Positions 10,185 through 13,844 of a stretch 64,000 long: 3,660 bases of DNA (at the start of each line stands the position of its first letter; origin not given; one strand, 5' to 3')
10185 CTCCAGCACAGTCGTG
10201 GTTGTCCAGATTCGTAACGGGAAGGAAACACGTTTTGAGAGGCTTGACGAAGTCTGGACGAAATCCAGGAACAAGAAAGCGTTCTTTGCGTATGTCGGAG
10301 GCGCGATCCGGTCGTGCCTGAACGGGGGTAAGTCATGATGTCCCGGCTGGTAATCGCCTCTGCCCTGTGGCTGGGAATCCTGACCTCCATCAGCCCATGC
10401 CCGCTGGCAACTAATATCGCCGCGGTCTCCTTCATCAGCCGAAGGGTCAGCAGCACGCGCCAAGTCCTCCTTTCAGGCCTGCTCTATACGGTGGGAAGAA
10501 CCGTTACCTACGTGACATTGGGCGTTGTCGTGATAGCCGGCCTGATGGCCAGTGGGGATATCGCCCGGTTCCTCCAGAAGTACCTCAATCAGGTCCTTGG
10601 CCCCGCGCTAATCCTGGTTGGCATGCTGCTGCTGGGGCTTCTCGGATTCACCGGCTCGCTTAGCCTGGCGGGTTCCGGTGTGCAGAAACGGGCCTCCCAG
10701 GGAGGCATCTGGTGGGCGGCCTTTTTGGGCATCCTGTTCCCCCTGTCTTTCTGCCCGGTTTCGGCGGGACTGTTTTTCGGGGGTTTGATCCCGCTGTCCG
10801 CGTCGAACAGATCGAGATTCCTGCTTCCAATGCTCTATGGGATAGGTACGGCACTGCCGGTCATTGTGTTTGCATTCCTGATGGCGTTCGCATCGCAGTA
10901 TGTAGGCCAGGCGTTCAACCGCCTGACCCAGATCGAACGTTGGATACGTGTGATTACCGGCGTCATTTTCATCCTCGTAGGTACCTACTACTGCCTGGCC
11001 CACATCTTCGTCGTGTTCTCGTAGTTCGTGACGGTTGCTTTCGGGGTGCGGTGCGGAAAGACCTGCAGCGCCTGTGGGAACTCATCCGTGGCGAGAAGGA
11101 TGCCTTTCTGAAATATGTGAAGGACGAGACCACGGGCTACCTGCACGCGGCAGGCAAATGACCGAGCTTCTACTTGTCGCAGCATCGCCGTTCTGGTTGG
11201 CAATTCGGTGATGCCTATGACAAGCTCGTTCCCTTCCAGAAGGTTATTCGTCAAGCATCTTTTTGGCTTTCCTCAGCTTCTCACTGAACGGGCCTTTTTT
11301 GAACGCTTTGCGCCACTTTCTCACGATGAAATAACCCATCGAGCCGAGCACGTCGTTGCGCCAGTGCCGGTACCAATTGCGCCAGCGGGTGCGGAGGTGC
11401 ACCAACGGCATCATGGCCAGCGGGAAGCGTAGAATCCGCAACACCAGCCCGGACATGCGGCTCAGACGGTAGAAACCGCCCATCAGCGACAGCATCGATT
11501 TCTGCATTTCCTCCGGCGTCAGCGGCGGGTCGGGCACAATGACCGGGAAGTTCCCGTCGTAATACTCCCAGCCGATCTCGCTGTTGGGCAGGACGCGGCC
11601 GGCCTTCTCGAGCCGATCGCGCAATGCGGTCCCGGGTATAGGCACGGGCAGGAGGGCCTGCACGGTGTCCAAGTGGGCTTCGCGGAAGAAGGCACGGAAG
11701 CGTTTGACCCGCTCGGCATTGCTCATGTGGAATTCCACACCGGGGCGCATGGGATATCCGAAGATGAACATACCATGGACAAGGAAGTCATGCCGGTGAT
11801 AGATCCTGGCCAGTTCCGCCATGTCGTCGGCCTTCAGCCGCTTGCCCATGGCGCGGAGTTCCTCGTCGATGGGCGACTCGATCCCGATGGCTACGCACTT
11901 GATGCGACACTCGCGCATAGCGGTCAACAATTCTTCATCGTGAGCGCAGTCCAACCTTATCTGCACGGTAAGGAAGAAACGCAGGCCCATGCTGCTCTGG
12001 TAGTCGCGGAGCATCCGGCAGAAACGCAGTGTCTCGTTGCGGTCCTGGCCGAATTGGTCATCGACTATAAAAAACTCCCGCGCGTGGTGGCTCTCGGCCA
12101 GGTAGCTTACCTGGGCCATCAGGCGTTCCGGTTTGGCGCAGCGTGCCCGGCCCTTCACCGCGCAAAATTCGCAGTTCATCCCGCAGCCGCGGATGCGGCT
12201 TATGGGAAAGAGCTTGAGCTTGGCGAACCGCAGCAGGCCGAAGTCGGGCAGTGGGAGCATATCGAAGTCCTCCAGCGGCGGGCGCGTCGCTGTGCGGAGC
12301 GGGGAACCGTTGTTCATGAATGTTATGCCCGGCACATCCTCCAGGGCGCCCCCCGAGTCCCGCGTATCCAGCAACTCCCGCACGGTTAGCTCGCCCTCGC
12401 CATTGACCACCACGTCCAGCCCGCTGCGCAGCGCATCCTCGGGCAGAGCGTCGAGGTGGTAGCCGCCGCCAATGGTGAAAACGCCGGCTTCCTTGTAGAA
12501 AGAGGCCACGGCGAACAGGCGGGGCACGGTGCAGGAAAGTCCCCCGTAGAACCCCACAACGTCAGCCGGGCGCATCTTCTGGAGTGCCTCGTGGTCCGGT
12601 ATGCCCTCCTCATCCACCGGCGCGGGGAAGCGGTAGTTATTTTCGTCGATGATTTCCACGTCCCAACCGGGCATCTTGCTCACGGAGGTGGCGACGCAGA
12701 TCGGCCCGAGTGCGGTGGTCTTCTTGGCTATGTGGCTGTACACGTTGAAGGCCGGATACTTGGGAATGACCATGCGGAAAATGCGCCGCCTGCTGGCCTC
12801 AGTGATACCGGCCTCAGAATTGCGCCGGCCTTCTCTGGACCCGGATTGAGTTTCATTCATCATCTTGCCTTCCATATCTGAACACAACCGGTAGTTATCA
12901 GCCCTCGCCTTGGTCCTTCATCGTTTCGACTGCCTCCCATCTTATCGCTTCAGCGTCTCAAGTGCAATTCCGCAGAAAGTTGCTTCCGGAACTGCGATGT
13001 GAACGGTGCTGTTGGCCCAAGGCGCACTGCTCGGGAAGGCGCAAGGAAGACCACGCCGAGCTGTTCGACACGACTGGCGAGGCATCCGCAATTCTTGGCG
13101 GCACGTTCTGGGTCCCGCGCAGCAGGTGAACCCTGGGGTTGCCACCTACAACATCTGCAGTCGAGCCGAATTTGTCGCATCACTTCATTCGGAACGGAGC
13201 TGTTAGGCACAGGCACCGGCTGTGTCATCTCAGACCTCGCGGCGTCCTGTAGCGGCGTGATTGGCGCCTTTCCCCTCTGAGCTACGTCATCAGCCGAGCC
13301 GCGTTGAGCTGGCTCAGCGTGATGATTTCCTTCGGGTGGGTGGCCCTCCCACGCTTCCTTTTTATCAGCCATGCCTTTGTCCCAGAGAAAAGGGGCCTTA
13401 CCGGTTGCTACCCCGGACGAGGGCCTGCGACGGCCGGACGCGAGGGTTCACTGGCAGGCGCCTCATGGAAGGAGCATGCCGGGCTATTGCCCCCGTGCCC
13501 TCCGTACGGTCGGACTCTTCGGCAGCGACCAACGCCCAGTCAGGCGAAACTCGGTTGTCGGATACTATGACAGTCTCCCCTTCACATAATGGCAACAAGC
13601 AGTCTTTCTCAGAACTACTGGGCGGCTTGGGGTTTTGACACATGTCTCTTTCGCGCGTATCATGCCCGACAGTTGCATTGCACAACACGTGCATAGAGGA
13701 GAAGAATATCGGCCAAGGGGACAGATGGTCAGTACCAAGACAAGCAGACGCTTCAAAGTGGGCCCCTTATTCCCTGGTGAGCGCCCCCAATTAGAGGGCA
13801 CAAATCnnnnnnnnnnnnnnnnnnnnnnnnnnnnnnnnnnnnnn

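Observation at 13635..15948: Two-gene TIR + SIR2-only module with its own promoter: Thoeris-like defence candidate with non-canonical architecture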

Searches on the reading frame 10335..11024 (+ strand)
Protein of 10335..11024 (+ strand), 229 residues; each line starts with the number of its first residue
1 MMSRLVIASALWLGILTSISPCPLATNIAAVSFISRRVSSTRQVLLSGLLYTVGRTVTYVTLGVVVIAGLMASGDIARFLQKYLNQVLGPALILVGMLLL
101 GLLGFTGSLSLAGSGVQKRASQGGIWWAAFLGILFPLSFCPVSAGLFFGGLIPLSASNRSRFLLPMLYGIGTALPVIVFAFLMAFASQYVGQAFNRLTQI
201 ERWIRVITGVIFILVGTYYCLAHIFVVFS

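Call 76: search_protein_families(library=pfam, proteins=[window:10335-11024:+], max_evalue=0.0001)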
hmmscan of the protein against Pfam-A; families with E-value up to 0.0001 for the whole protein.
window:10335-11024:+ (229 aa): 1 family
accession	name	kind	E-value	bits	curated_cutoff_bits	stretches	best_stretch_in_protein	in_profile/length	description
PF13386.12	DsbD_2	-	7.1e-15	55.9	24.9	1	10-216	2-197/199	Cytochrome C biogenesis protein transmembrane region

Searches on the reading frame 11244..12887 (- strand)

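Call 4: search_protein_families(library=pfam, proteins=[window:11244-12887:-], max_evalue=0.01)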
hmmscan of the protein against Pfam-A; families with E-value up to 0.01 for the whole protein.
window:11244-12887:- (547 aa): 3 families
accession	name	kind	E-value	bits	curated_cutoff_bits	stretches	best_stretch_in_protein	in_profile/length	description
PF04055.27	Radical_SAM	-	2.4e-08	34.8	29.5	1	230-379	2-152/166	Radical SAM superfamily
PF02310.24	B12-binding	-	2.4e-07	31.1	32.1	1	57-172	12-120/121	B12 binding domain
PF14481.13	Fimbrial_PilY2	-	0.004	17.2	25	1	79-127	22-67/75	Type 4 fimbrial biogenesis protein PilY2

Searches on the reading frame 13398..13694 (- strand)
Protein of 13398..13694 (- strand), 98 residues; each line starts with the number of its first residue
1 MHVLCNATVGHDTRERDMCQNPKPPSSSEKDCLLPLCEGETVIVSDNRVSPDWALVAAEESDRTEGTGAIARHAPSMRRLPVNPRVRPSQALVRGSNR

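Call 77: search_protein_families(library=phrogs, proteins=[window:13398-13694:-], max_evalue=0.01)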
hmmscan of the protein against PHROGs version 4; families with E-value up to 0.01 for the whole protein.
window:13398-13694:- (98 aa): 0 families
